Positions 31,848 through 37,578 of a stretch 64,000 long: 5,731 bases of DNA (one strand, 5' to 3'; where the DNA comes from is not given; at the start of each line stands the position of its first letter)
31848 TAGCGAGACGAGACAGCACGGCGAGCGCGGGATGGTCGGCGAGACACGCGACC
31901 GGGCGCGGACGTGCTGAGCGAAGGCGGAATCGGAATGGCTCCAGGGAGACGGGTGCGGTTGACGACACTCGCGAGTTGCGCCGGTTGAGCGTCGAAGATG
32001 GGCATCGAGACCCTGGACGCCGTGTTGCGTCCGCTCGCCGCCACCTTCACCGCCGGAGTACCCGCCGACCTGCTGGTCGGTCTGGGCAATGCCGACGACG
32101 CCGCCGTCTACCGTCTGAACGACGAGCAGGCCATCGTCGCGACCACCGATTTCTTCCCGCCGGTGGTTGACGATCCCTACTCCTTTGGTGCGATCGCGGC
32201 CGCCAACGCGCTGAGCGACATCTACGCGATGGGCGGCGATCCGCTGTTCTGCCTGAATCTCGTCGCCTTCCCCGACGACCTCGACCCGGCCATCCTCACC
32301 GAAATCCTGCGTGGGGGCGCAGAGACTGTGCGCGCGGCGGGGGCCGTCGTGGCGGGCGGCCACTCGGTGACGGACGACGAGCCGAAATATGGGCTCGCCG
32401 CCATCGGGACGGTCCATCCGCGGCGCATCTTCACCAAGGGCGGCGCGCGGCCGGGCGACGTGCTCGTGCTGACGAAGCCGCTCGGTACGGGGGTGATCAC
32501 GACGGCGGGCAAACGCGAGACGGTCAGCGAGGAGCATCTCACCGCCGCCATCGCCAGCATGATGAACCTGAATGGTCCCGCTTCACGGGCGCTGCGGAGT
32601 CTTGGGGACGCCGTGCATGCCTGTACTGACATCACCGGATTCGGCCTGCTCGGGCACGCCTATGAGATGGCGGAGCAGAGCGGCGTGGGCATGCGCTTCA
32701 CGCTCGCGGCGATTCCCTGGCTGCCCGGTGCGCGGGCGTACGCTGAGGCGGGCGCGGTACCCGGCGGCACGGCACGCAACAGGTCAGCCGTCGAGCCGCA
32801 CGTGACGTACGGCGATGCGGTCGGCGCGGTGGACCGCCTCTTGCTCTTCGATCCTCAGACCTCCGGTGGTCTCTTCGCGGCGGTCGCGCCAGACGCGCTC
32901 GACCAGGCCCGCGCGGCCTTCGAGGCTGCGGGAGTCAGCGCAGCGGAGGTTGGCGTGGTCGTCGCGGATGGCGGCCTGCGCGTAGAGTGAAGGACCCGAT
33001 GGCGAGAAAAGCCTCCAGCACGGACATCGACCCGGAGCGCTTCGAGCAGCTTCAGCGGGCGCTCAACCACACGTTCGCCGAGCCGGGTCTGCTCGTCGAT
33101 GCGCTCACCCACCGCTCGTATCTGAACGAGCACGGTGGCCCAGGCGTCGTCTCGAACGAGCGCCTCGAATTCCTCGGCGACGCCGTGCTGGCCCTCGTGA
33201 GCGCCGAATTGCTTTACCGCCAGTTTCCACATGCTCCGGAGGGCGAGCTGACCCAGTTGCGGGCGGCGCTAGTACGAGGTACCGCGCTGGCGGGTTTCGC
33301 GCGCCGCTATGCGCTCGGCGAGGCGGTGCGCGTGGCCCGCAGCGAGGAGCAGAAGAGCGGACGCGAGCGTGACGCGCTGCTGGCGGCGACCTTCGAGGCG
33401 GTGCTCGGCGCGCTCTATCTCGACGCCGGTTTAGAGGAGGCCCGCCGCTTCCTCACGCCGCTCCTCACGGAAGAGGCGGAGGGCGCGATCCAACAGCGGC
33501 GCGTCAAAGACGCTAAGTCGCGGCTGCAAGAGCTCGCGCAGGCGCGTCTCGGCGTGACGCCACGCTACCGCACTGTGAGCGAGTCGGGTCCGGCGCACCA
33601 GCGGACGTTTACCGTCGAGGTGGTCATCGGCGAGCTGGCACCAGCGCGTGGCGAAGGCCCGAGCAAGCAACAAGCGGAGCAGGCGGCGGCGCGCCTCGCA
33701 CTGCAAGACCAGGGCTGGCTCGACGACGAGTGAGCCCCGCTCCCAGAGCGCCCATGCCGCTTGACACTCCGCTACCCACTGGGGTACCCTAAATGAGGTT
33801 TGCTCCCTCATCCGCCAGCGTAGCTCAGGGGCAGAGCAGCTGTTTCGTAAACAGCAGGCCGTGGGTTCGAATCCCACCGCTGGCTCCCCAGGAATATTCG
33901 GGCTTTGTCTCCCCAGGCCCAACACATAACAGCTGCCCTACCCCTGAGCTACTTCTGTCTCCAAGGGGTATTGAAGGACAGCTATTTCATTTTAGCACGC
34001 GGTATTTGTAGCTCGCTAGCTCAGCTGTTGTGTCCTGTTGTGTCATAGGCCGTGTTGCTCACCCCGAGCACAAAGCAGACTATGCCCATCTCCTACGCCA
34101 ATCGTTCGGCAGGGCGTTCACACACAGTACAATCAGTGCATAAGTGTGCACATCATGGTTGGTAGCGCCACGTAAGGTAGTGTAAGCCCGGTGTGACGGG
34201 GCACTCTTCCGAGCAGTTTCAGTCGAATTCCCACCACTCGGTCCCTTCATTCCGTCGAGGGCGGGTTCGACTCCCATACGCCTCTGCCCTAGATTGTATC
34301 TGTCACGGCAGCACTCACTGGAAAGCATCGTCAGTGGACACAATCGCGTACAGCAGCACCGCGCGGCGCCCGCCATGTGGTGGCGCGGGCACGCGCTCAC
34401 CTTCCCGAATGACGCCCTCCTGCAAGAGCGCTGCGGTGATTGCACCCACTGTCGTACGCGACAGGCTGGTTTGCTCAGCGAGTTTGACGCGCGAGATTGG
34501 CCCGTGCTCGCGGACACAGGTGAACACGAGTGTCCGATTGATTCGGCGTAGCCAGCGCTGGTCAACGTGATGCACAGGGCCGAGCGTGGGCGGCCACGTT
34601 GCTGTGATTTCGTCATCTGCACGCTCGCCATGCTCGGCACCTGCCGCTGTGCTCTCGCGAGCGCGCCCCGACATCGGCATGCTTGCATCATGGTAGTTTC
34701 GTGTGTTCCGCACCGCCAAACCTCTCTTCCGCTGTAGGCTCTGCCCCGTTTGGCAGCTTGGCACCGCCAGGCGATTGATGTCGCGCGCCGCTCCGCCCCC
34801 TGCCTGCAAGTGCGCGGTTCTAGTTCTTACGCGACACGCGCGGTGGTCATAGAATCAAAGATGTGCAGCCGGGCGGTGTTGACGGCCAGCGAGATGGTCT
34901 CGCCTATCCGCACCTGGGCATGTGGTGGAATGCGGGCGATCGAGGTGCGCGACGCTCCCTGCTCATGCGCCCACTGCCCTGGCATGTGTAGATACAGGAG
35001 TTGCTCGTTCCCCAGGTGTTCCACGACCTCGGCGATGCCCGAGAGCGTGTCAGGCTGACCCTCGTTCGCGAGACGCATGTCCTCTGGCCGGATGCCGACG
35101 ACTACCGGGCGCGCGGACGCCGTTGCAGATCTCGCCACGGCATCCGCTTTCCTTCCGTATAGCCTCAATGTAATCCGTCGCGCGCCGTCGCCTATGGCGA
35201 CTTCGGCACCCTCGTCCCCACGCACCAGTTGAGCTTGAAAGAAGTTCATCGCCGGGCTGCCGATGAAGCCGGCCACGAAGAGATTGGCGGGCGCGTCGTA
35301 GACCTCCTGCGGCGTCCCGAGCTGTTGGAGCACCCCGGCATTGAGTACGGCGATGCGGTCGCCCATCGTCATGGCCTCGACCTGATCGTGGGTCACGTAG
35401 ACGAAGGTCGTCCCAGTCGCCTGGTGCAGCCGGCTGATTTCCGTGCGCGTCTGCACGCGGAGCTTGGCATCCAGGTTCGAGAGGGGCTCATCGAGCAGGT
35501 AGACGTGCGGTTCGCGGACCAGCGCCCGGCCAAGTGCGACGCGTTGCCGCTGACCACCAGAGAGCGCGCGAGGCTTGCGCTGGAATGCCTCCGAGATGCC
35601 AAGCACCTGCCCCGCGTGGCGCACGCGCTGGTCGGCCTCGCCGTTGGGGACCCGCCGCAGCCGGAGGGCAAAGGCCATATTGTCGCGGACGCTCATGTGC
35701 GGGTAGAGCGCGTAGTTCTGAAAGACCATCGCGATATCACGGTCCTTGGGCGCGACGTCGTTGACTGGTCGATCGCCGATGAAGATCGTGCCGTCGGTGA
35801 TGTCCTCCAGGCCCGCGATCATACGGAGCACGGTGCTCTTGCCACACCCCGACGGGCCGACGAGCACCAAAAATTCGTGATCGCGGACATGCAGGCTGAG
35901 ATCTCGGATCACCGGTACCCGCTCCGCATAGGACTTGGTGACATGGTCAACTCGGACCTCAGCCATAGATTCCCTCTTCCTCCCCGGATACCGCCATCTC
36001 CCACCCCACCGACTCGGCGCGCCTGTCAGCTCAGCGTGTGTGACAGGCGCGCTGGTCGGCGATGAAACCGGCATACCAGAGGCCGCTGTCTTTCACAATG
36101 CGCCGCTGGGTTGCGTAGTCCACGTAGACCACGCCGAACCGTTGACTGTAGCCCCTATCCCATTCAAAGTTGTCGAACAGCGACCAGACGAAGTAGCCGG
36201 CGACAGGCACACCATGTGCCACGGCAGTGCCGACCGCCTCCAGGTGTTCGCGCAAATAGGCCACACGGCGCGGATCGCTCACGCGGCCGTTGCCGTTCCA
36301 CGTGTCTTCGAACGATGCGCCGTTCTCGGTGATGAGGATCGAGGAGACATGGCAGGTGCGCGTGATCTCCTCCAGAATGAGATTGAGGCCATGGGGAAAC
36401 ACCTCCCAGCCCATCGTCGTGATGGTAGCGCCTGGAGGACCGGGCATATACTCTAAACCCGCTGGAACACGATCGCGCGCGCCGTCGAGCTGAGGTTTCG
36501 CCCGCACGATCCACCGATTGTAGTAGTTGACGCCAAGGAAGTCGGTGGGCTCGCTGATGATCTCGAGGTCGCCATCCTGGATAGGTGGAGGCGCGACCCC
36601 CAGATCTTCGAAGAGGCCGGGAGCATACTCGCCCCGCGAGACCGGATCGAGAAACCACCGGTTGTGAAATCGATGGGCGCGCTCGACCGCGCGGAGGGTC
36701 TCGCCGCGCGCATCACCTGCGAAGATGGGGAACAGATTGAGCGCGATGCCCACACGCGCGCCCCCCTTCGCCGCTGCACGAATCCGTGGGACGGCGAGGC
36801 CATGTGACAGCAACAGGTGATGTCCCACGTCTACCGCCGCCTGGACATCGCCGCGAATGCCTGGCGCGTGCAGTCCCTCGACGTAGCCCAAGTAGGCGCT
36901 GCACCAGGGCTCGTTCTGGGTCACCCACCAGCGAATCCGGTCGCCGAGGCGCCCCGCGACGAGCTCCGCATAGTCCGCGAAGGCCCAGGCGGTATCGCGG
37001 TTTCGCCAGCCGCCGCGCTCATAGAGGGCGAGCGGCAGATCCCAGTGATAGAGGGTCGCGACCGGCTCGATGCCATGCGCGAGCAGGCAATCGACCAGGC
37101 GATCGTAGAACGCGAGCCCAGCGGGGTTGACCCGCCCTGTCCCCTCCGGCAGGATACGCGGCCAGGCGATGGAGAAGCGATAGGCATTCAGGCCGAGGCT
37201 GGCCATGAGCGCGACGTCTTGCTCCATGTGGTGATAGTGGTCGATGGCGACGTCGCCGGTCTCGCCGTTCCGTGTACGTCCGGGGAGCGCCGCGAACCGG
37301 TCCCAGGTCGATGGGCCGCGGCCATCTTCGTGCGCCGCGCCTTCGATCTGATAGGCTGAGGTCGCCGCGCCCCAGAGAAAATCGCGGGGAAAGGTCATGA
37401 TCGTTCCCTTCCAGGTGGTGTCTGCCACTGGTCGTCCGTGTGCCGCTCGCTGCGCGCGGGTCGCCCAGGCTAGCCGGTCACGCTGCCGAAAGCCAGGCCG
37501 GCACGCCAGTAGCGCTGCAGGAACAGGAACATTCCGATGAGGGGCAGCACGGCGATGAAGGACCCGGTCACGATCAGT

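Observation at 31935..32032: selD is split by an in-frame UGA: predicted selenocysteine-containing selenophosphate synthetase with SECIS-like hairpins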

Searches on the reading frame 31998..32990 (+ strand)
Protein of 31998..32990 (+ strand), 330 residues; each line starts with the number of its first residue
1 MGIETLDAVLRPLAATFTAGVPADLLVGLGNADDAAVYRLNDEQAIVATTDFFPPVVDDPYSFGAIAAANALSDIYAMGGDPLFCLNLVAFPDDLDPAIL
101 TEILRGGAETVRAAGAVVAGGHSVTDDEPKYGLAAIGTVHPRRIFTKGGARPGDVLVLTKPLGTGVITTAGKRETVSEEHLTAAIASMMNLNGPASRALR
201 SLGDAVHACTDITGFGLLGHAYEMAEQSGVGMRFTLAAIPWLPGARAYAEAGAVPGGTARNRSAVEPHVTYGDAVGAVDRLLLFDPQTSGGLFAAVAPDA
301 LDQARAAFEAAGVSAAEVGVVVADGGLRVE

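Call 10: find_related_loci(query=window:31998-32987:+, collection=genome_contigs, flank=10000)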
Query window:31998-32987:+ (330 aa) in genome_contigs; peptide patterns used: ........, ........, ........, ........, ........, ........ (x = any residue, [..] = any of these).
600 stretches matched a pattern (row limit reached: there are more); 424 encode a relative of the query (tblastn E <= 1e-3); the best 80 are kept; 80 distinct loci.
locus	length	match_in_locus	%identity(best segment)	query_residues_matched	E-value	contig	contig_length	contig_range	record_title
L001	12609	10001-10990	73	1-330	1e-142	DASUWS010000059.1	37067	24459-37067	MAG TPA_asm: Ktedonobacterales bacterium isolate SMAG_U1849 k141_354694, whole genome shotgun sequence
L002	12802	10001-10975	73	1-325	7e-140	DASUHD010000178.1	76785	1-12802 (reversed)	MAG TPA_asm: Ktedonobacterales bacterium isolate SMAG_U1423 k141_303626, whole genome shotgun sequence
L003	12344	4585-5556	56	1-326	5e-108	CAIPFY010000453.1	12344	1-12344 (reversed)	MAG: uncultured Chloroflexi bacterium isolate Loclat_bin-07687 genome assembly, contig: bin-07687:453/464, whole genome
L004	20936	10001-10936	56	9-326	5e-110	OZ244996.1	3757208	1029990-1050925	MAG: Candidatus Promineifilaceae bacterium isolate a52b71a8-f5fb-481c-9e81-0ccf750bba87 genome assembly, chromosome: 2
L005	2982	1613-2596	57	1-329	3e-109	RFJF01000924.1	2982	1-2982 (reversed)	MAG: Chloroflexi bacterium isolate J095 k99_1666046, whole genome shotgun sequence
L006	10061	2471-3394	59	1-300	3e-104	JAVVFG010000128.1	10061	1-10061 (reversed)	MAG: Anaerolineae bacterium isolate TamC13-41 NODE_5690_length_10061_cov_4.103838, whole genome shotgun sequence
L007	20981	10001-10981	55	1-329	7e-104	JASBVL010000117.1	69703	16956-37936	MAG: Sphaerobacter sp. isolate Bu17 Bu17_contig118, whole genome shotgun sequence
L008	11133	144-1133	55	4-330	2e-102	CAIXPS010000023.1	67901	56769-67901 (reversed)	uncultured bacterium isolate AlinenLipids_bin-0794 genome assembly, contig: bin-0794:023/603, whole genome shotgun seque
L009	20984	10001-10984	53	1-329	6e-102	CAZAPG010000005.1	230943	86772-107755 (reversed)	MAG TPA_asm: uncultured Caldilineaceae bacterium isolate binchicken_co350_69 genome assembly, contig: NODE_35_length_230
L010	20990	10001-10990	54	1-329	5e-101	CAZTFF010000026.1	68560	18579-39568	MAG TPA_asm: uncultured Caldilineaceae bacterium isolate binchicken_co17_31 genome assembly, contig: NODE_1282_length_68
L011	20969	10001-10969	55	2-326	3e-100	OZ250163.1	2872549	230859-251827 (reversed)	MAG: Phototrophicaceae bacterium isolate 5b737507-bd3e-4696-bc63-d54667e92c2e genome assembly, chromosome: 1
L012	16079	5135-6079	56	5-321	2e-100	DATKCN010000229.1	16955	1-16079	MAG TPA_asm: Thermomicrobiales bacterium isolate SMAG_U14447 k141_3010815, whole genome shotgun sequence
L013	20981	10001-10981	53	1-329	2e-100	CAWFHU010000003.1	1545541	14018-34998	MAG: uncultured Chloroflexia bacterium isolate MFD02416.bin.2.190 genome assembly, contig: contig_21406, whole genome sh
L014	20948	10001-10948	56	9-326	5e-100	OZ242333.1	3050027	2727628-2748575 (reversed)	MAG: Phototrophicaceae bacterium isolate 0698fd1b-318a-45cd-8340-6f35e9d2e71a genome assembly, chromosome: 1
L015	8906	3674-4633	55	9-329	8e-100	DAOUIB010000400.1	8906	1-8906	MAG TPA_asm: Anaerolineae bacterium isolate S21_131 k103_292807, whole genome shotgun sequence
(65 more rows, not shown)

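Call 20: find_encoding_contigs(protein=window:31998-32990:+, flank=10000, max_places=6)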
Protein window:31998-32990:+ (330 aa): no gene with exactly this product is on record in the collection.
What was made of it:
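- Tried and rejected: Exact look-up of the 330-aa ORF in the assembly collection: not on record (call 20), so the source organism was not identified beyond 'Ktedonobacterales-like'.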

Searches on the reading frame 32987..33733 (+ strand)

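Call 11: search_protein_families(library=pfam, proteins=[window:32987-33733:+])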
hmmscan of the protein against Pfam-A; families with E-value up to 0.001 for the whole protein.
window:32987-33733:+ (248 aa): 5 families
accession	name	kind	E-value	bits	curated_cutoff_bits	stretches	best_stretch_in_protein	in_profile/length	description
PF14622.11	Ribonucleas_3_3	-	1.5e-33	116.1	35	1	34-157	3-121/128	Ribonuclease-III-like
PF00636.31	Ribonuclease_3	-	4.9e-23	82.3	27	1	58-148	1-102/102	Ribonuclease III domain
PF00035.32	dsrm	-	3e-18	66.6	23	1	176-241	1-65/66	Double-stranded RNA binding motif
PF22935.1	RM44_endonuclase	-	0.00028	21.4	27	0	26-143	13-139/139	Large ribosomal subunit protein mL44, endonuclease domain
PF14709.13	DND1_DSRM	-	0.00057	20.6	25.7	0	175-220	2-47/80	double strand RNA binding domain from DEAD END PROTEIN 1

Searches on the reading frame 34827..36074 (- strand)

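Call 11: search_protein_families(library=pfam, proteins=[window:34827-36074:-])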
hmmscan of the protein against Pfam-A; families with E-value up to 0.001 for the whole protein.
window:34827-36074:- (415 aa): 8 families
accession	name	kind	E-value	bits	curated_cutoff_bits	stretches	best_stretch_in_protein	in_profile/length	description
PF00005.33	ABC_tran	-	8.8e-33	114.2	25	1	57-198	2-136/137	ABC transporter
PF17912.7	OB_MalK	-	1.2e-10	42.6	27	1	272-333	1-53/53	MalK OB fold domain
PF08402.16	TOBE_2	-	1.7e-08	34.9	21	1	326-406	1-76/76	TOBE domain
PF13304.12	AAA_21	-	1.8e-05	25.4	27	0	68-92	1-25/304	AAA domain, putative AbiEii toxin, Type IV TA system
PF20703.3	nSTAND1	-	9.2e-05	22.7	27.1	1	49-89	16-54/379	Novel STAND NTPase 1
PF03215.21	Rad17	-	0.00013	22.5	23.8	1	59-87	38-66/186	Rad17 P-loop domain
PF02463.25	SMC_N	-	0.00031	20.7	40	0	65-236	23-204/220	RecF/RecN/SMC N terminal domain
PF13401.12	AAA_22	-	0.00043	21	27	1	65-98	4-38/130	AAA domain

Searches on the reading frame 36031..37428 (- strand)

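Call 11: search_protein_families(library=pfam, proteins=[window:36031-37428:-])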
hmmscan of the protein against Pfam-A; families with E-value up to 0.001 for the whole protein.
window:36031-37428:- (465 aa): 1 family
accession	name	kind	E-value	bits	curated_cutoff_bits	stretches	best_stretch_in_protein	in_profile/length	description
PF00232.24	Glyco_hydro_1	-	9.3e-155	515.9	22.6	1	12-458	4-450/453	Glycosyl hydrolase family 1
